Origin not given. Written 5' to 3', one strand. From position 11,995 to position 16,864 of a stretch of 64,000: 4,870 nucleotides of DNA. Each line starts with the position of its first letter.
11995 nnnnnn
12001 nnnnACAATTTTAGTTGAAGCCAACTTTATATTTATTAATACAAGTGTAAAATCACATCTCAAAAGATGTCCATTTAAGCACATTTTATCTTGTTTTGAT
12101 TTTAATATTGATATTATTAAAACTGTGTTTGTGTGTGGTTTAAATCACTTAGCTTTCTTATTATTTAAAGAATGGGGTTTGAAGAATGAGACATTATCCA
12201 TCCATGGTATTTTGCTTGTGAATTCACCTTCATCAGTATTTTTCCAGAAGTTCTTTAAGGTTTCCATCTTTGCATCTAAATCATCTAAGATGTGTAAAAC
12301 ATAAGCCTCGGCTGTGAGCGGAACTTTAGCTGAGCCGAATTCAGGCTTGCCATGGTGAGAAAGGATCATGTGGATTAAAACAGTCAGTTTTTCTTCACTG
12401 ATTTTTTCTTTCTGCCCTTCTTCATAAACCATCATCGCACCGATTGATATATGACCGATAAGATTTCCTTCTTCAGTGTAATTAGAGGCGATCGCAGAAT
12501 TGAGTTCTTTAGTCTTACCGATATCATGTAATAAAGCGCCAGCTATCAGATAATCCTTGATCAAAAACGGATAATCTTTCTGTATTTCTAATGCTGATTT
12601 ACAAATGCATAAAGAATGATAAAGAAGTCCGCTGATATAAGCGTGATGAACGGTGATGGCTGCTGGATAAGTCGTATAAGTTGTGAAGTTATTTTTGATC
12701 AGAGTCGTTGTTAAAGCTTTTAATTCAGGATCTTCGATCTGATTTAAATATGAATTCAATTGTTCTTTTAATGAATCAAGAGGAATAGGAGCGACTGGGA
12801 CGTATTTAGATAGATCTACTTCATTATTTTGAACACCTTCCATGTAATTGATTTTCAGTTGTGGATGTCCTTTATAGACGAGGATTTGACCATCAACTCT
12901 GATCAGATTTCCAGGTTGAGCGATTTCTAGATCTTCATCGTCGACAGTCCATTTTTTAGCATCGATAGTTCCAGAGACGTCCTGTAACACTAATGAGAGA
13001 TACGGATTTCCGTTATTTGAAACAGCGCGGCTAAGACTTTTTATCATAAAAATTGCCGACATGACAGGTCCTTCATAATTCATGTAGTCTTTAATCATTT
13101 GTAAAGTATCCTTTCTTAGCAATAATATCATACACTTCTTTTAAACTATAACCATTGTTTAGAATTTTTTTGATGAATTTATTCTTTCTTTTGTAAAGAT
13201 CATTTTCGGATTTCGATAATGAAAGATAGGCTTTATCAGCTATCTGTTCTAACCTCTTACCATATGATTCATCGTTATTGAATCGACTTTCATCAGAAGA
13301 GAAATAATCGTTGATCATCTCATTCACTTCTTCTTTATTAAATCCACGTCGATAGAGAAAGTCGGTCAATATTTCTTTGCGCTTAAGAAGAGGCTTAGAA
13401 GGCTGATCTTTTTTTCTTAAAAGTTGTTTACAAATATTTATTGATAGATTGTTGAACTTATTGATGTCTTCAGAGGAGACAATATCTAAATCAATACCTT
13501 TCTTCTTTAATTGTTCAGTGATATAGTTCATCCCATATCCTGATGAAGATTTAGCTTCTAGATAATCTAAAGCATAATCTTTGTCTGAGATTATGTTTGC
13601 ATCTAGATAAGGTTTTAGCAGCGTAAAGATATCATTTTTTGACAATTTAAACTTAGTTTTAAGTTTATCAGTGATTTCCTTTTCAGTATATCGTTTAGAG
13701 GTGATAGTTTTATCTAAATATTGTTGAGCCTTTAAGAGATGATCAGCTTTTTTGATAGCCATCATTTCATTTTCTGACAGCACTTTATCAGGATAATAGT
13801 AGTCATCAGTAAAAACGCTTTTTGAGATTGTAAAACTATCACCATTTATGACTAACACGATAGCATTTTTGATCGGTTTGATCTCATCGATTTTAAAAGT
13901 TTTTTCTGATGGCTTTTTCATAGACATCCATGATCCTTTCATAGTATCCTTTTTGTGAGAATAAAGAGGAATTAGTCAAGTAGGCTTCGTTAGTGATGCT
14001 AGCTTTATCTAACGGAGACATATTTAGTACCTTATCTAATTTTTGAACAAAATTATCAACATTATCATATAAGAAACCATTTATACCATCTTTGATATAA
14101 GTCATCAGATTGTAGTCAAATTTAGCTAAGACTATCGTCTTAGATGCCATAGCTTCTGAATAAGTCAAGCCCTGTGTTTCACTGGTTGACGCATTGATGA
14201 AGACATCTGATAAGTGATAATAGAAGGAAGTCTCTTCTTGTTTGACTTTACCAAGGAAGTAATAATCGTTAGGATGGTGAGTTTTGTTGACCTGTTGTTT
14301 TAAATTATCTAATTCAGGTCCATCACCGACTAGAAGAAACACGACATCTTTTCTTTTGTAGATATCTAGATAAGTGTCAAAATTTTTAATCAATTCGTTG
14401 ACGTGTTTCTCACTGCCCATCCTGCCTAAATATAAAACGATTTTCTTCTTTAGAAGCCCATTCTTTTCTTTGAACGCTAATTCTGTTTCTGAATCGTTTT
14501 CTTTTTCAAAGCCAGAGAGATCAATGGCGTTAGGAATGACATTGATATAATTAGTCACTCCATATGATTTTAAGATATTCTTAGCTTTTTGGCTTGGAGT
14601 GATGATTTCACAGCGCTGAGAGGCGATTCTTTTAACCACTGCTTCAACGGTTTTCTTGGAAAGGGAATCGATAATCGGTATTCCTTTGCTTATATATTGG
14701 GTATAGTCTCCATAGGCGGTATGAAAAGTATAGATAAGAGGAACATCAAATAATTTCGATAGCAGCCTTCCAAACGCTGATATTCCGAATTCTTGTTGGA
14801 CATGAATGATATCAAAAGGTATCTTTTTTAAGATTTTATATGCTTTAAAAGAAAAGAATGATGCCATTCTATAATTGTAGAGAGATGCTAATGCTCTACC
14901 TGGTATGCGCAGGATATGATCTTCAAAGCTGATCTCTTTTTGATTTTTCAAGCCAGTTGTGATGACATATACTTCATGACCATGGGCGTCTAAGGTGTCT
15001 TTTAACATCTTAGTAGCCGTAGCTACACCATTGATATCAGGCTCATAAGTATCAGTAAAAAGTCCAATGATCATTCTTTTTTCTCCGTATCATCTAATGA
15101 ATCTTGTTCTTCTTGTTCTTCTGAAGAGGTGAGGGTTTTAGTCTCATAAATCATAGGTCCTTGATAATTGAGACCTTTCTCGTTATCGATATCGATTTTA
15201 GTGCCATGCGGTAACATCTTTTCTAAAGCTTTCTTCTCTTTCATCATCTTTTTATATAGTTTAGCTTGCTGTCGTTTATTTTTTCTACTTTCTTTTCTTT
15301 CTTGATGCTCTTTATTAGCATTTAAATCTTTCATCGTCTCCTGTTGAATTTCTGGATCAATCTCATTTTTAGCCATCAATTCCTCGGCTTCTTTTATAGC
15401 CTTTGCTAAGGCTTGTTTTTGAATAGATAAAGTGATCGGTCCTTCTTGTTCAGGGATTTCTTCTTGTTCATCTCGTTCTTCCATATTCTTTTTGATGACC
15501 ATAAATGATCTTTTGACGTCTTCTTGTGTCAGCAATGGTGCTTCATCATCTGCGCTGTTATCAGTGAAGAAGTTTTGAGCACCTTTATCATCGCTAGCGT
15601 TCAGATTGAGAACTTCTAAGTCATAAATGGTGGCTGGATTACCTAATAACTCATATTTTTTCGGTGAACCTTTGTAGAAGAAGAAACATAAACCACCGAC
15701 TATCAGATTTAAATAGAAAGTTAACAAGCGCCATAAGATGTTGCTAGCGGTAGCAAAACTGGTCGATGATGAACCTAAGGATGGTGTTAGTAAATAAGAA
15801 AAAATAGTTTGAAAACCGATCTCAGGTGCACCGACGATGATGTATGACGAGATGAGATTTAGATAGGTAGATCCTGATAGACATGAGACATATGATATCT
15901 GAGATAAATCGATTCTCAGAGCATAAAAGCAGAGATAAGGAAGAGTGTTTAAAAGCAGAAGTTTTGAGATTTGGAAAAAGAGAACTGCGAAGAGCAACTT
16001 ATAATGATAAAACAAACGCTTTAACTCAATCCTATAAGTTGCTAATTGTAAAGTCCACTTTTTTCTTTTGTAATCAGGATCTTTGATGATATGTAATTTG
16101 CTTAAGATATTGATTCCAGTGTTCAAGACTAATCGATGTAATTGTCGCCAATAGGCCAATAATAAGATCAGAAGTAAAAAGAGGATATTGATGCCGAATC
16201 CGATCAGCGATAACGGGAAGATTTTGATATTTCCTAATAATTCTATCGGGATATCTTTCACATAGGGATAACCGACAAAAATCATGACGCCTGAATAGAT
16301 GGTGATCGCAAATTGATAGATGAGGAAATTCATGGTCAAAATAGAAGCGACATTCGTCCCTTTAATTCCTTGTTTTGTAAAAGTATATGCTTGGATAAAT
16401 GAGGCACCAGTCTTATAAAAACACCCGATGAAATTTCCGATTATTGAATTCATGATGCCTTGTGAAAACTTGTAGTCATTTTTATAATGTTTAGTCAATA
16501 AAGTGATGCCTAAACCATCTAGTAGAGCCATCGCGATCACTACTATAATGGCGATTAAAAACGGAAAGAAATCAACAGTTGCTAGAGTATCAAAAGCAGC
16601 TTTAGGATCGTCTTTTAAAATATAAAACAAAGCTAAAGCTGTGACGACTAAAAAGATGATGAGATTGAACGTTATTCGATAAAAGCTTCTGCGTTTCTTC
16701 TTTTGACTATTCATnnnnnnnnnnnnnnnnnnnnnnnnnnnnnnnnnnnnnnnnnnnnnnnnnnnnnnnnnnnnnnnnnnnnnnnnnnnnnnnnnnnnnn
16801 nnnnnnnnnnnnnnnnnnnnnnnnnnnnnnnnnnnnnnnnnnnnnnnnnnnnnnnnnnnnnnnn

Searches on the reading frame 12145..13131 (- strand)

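Call 95: search_protein_families(library=pfam, proteins=[window:12145-13131:-], max_evalue=0.0001)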
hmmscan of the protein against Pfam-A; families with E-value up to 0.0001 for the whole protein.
window:12145-13131:- (328 aa): 2 families
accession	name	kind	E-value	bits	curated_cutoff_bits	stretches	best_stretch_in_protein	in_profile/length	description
PF01966.28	HD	-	1.7e-11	44.9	22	1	170-287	2-115/116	HD domain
PF01336.31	tRNA_anti-codon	-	1.6e-05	25.2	27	1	39-98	12-73/75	OB-fold nucleic acid binding domain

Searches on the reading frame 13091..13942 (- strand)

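Call 95: search_protein_families(library=pfam, proteins=[window:13091-13942:-], max_evalue=0.0001)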
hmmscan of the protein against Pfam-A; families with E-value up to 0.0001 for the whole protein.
window:13091-13942:- (283 aa): 2 families
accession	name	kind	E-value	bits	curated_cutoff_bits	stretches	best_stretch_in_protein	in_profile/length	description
PF21981.2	RecX_HTH3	-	8.5e-06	26.3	26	0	171-208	7-46/48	RecX, third three-helix domain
PF21982.2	RecX_HTH1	-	7.7e-05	23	26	0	83-97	12-26/40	RecX, first three-helix domain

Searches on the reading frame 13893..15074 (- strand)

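Call 95: search_protein_families(library=pfam, proteins=[window:13893-15074:-], max_evalue=0.0001)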
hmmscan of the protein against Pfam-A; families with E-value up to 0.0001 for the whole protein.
window:13893-15074:- (393 aa): 5 families
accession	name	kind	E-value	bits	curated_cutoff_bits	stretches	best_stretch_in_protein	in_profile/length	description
PF00534.26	Glycos_transf_1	-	2.3e-28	99.3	26.4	1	202-360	6-166/172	Glycosyl transferases group 1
PF13439.12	Glyco_transf_4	-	5e-28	98.7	28.5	1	14-187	1-169/170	Glycosyltransferase Family 4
PF13692.12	Glyco_trans_1_4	-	4.3e-21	76.1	27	1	211-351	2-141/142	Glycosyl transferases group 1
PF13579.12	Glyco_trans_4_4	-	1.1e-11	45.8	29.7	1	15-182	1-157/158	Glycosyl transferase 4-like domain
PF13477.12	Glyco_trans_4_2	-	3.9e-06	27.5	23.4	1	26-119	18-109/139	Glycosyl transferase 4-like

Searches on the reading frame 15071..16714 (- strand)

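Call 12: search_protein_families(library=pfam, proteins=[window:15071-16714:-], max_evalue=0.001)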
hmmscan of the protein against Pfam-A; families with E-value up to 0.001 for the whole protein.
window:15071-16714:- (547 aa): 1 family
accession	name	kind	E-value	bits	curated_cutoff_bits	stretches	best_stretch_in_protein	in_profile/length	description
PF03706.18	LPG_synthase_TM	-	3.3e-15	56.8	33.4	1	20-340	3-302/302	Lysylphosphatidylglycerol synthase TM region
